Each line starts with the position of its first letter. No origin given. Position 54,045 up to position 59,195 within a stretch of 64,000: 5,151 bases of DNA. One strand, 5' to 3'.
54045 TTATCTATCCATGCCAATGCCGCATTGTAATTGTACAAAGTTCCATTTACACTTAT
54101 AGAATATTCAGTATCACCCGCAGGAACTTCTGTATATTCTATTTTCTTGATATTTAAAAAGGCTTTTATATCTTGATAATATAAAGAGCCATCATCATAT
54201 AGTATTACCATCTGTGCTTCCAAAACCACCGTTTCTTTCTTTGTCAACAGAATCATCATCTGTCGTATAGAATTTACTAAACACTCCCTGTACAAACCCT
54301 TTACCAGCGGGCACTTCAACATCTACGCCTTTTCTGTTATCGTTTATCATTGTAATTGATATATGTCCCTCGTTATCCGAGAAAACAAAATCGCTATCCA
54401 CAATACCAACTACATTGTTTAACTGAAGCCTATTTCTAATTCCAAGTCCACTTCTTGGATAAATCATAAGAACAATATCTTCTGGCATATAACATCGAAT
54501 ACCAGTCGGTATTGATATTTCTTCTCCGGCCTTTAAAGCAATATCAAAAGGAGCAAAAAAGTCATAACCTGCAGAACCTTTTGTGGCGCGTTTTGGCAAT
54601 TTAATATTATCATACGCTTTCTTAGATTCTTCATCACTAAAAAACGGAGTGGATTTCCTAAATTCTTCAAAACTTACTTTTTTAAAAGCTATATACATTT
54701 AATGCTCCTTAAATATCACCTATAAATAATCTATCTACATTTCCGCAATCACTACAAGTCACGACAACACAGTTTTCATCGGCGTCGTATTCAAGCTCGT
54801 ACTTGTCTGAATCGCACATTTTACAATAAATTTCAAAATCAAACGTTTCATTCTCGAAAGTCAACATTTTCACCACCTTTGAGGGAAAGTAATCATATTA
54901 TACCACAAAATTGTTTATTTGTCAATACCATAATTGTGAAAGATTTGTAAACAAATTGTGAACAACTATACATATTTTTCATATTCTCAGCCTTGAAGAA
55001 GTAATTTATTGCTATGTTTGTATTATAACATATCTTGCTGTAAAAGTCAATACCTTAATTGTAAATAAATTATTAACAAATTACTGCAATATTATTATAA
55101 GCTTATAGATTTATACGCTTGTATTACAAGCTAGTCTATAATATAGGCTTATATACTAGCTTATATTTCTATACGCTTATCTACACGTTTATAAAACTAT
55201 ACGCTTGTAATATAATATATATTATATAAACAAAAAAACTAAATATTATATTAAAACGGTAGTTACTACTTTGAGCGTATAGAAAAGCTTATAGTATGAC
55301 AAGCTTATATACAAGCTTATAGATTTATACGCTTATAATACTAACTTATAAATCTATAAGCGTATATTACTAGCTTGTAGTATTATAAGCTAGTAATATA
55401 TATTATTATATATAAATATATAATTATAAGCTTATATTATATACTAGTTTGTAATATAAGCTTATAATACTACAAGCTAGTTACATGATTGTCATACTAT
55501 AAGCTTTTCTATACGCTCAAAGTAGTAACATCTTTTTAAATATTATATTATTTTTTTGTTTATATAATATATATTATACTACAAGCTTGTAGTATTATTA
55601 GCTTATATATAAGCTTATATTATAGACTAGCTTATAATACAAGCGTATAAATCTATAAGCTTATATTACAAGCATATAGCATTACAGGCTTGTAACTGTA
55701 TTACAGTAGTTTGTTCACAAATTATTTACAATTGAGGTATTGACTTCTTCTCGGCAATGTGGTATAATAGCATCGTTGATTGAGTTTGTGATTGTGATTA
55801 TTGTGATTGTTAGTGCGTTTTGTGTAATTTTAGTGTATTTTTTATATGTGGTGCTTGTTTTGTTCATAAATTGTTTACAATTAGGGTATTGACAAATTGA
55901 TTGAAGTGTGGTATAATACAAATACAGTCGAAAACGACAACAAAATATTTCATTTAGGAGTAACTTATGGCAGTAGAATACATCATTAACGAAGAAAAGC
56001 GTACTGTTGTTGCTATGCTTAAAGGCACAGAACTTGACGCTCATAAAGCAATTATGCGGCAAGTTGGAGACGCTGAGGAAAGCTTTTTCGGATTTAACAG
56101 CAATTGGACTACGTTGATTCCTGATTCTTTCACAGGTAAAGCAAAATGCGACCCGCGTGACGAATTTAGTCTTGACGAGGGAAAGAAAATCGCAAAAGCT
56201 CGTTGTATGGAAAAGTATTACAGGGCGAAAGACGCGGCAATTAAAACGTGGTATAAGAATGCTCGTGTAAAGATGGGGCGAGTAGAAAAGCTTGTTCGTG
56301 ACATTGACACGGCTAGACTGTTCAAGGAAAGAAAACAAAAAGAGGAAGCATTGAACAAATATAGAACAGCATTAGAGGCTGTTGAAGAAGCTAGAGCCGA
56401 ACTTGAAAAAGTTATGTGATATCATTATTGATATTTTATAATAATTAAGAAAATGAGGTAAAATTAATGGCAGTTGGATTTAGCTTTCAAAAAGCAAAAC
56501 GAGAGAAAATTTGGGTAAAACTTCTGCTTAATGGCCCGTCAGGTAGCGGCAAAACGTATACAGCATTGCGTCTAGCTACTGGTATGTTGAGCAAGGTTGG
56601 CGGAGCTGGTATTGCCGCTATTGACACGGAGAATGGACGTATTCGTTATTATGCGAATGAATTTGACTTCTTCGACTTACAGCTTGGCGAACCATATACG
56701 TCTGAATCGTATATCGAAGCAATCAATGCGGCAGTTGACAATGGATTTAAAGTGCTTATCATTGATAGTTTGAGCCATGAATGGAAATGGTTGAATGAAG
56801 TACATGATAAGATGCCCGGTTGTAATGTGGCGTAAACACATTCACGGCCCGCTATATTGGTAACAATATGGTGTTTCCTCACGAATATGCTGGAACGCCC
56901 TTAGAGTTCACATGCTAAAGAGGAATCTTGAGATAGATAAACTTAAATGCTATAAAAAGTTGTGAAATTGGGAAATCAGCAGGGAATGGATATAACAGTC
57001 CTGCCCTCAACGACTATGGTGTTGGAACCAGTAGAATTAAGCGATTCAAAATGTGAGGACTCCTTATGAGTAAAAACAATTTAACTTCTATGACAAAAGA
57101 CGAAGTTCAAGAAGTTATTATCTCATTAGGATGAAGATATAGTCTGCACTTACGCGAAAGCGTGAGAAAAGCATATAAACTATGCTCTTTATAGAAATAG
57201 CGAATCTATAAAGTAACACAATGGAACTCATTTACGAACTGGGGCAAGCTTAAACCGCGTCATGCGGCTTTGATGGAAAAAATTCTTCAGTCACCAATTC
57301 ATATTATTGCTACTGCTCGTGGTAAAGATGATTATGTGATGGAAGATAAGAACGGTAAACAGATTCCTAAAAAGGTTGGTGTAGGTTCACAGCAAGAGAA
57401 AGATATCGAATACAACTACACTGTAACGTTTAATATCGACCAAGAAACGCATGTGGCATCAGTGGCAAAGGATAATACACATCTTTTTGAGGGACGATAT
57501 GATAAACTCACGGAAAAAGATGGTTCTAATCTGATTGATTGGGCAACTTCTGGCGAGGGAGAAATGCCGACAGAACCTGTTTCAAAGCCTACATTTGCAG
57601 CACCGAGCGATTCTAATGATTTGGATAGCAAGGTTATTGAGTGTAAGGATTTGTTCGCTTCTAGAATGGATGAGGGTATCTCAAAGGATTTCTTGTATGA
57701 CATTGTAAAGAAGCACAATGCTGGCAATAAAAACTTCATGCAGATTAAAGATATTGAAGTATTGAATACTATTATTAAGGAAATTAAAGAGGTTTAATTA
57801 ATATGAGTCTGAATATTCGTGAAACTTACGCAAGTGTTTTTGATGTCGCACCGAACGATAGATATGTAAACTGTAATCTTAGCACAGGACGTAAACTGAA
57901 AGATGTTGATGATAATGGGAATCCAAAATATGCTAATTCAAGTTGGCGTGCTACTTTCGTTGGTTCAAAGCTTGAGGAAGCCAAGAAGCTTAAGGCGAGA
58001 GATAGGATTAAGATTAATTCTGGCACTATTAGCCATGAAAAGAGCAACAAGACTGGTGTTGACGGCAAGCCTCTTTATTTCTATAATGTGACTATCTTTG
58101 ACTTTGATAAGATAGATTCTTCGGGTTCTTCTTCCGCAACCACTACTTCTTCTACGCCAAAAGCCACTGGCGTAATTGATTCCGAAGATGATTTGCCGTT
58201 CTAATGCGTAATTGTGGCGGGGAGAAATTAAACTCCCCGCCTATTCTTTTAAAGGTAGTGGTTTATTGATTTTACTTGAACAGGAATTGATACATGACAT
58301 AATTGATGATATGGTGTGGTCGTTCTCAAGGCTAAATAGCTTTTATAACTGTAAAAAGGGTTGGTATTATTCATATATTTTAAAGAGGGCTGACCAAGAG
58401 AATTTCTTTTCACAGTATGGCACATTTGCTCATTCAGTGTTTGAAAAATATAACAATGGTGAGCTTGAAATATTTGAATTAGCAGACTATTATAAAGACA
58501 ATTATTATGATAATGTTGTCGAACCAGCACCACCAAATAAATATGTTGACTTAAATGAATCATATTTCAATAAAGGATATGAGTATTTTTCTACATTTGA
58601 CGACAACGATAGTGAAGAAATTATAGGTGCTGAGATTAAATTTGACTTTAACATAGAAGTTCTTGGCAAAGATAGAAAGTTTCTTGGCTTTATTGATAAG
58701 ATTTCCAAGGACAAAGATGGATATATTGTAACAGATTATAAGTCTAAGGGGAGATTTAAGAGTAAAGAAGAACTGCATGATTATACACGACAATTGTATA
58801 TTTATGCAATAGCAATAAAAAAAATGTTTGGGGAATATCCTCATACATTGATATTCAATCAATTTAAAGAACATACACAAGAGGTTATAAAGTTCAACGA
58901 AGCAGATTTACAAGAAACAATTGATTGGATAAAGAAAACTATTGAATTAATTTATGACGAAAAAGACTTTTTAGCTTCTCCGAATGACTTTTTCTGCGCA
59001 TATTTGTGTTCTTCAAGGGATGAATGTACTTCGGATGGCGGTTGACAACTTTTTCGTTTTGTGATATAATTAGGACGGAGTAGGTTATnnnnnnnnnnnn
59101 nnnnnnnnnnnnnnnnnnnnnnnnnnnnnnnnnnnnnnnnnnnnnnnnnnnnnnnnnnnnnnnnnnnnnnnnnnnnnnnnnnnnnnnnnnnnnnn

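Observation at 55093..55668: ~600-bp composite palindrome made of AGCT-core dyad boxes between divergent early operons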

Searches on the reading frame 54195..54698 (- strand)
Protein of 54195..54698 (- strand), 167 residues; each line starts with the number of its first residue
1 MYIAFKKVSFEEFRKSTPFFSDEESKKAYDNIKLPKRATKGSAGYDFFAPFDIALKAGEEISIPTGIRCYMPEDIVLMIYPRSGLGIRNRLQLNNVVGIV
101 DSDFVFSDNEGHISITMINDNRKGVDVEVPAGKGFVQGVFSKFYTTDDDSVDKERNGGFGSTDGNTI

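Call 8: search_protein_families(library=phrogs, proteins=[window:54195-54698:-])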
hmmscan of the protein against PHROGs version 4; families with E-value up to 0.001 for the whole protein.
window:54195-54698:- (167 aa): 1 family
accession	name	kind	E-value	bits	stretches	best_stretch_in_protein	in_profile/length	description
phrog_135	-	DNA, RNA and nucleotide metabolism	3.2e-38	133.4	1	26-165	150-292/463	dUTPase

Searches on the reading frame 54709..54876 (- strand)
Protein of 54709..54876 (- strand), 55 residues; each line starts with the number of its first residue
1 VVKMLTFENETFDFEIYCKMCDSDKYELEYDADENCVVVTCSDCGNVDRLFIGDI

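Call 8: search_protein_families(library=phrogs, proteins=[window:54709-54876:-])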
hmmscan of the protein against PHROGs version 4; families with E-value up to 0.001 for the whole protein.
window:54709-54876:- (55 aa): 1 family
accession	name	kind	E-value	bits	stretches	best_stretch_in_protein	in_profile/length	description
phrog_23920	-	unknown function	0.00032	21.7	1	16-48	5-36/62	-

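Call 121: search_protein_families(library=pfam, proteins=[window:54709-54876:-], max_evalue=0.1)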
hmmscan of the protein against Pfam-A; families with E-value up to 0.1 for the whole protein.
window:54709-54876:- (55 aa): 1 family
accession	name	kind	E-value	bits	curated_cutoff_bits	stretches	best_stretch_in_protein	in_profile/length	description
PF01873.23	eIF-5_eIF-2B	-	0.079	13.3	27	1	16-46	88-116/117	Domain found in IF2B/IF5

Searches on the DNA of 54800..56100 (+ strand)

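Call 4: search_dna_similar(query=window:54800-56100:+, collection=phages, mode=near, max_rows=30)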
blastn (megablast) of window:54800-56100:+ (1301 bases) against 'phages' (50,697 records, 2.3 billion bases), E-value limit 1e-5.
No match.

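Call 7: search_dna_similar(query=window:54800-56100:+, collection=phages, mode=distant, max_rows=30)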
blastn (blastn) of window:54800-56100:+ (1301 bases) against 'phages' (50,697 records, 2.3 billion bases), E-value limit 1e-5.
No match.

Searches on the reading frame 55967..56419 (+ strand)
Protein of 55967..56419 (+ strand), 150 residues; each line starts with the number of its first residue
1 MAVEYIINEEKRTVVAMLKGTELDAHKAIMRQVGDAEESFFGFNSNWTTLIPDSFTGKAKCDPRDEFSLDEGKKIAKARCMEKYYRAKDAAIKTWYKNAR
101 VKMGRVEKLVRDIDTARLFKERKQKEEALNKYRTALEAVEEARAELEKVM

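Call 8: search_protein_families(library=phrogs, proteins=[window:55967-56419:+])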
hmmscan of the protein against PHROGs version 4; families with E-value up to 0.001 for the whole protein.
window:55967-56419:+ (150 aa): 1 family
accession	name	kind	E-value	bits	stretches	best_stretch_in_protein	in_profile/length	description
phrog_38360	-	unknown function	0.00011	22.8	0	57-89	98-130/192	-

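Call 25: search_protein_families(library=pfam, proteins=[window:55967-56419:+], max_evalue=0.01)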
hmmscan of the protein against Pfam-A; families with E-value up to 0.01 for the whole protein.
window:55967-56419:+ (150 aa): 0 families

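Call 60: find_homologous_proteins(query=window:55967-56419:+, max_evalue=0.001)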
Query window:55967-56419:+ (150 aa): 6 proteins with E <= 0.001 among 24 candidates.
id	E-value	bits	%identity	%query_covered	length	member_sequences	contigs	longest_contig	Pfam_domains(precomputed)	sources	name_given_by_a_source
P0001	2.2e-89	315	97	100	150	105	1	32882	-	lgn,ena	-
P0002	9.4e-73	261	78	100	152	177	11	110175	-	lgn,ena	-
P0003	1.5e-36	143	90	51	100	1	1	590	-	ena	-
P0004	2.1e-14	72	39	69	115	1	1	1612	-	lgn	-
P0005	1.9e-11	62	40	72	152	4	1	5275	-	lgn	-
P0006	2.1e-11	62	39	75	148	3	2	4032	-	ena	-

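Call 103: find_encoding_contigs(protein=P0005, flank=5000, max_places=2)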
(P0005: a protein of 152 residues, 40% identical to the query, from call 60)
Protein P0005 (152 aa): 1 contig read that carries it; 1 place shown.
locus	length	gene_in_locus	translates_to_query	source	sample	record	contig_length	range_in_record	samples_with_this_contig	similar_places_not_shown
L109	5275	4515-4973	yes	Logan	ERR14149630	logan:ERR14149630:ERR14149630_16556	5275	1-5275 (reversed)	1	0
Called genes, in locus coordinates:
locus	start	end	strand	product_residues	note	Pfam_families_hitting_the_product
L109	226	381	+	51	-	-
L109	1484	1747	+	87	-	-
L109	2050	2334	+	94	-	-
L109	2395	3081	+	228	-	PF00149:Metallophos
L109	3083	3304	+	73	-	-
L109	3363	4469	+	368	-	-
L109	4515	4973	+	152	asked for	-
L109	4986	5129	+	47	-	PF11121:DUF2639 (faint)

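Call 104: find_encoding_contigs(protein=P0006, flank=5000, max_places=2)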
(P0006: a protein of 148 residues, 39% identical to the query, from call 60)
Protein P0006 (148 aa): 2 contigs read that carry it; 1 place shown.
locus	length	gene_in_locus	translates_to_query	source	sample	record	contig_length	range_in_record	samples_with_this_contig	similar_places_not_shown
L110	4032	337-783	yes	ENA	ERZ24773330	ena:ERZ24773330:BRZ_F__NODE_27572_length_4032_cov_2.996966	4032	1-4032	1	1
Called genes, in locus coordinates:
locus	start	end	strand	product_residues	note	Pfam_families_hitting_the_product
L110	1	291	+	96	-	?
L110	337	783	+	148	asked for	-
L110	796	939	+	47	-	PF11121:DUF2639 (weak)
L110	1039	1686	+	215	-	PF13306:LRR_5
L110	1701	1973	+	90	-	-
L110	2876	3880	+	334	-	-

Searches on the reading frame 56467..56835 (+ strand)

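Call 8: search_protein_families(library=phrogs, proteins=[window:56467-56835:+])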
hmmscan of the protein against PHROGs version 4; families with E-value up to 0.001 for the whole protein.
window:56467-56835:+ (122 aa): 3 families
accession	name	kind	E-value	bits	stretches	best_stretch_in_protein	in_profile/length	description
phrog_1366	-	unknown function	1.8e-37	130.5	1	5-114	3-110/307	-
phrog_124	-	DNA, RNA and nucleotide metabolism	4.2e-05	24.1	1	17-103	44-118/382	Sak4-like ssDNA annealing protein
phrog_97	-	other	9.9e-05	22.7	1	23-103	80-174/506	UvsX-like recombinase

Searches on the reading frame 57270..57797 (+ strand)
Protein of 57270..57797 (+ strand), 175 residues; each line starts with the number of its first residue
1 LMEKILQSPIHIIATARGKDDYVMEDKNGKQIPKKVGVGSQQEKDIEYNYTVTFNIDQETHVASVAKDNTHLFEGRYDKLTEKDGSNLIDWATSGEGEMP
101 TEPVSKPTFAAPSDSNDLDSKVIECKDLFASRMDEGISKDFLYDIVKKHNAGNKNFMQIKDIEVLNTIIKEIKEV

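Call 8: search_protein_families(library=phrogs, proteins=[window:57270-57797:+])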
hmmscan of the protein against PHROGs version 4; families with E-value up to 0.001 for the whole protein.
window:57270-57797:+ (175 aa): 1 family
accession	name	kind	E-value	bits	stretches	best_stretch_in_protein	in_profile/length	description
phrog_1366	-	unknown function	2e-27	97.5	1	1-102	138-241/307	-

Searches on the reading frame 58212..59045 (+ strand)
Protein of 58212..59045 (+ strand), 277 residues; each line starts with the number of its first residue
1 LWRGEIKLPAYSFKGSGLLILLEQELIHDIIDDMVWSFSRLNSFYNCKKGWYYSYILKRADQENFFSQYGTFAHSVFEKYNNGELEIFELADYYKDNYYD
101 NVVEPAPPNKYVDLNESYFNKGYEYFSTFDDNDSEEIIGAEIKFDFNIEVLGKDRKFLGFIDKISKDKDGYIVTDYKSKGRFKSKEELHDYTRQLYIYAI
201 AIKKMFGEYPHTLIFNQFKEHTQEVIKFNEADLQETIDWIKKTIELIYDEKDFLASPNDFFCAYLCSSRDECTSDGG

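Call 8: search_protein_families(library=phrogs, proteins=[window:58212-59045:+])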
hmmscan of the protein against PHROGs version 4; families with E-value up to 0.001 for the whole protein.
window:58212-59045:+ (277 aa): 4 families
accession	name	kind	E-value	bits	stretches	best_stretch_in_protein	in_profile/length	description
phrog_69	-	DNA, RNA and nucleotide metabolism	5.9e-26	92.5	1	35-265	89-317/501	exonuclease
phrog_1218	-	DNA, RNA and nucleotide metabolism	1.3e-20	74.9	1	32-264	6-263/364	exonuclease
phrog_1706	-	DNA, RNA and nucleotide metabolism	3.5e-11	44.1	1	43-264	54-235/293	CRISPR/Cas system associated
phrog_298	-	DNA, RNA and nucleotide metabolism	9e-07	29.5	1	67-243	106-262/293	exonuclease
